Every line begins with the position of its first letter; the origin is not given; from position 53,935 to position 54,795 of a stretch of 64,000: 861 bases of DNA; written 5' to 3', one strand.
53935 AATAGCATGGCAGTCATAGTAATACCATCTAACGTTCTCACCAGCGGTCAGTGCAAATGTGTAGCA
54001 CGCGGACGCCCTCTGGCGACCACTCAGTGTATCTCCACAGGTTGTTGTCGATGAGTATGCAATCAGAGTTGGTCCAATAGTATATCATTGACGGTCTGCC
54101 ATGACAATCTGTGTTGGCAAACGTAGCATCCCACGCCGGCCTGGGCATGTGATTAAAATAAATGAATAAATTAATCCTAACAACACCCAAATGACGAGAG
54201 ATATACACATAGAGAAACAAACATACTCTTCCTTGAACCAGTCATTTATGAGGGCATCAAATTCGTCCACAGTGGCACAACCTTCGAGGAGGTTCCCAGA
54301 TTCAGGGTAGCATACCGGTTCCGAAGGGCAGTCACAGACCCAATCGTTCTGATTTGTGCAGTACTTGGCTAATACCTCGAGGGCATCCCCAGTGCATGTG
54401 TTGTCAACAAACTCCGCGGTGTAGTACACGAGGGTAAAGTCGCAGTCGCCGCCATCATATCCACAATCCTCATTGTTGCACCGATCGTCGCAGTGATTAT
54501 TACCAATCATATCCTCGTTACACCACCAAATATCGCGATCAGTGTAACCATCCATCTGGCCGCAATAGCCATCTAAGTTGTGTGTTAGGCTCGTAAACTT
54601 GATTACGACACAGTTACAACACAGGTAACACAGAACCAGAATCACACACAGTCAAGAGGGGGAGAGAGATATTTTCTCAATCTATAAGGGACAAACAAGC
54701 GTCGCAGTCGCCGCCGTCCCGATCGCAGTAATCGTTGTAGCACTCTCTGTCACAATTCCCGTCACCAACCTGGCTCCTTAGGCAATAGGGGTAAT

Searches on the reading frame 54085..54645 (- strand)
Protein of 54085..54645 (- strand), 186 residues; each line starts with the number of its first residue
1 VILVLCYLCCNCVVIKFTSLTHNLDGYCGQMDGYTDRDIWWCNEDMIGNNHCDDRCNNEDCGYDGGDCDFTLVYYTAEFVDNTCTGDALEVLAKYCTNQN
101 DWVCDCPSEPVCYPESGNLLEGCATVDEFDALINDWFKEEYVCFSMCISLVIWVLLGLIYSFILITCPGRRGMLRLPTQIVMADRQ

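Call 21: search_protein_families(library=pfam, proteins=[window:54085-54645:-], max_evalue=0.001)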
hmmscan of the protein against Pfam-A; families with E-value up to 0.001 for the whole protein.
window:54085-54645:- (186 aa): 1 family
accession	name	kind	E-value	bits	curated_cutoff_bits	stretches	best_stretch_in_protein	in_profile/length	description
PF00066.22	Notch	-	2.6e-05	25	21.2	1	42-69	10-36/36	LNR domain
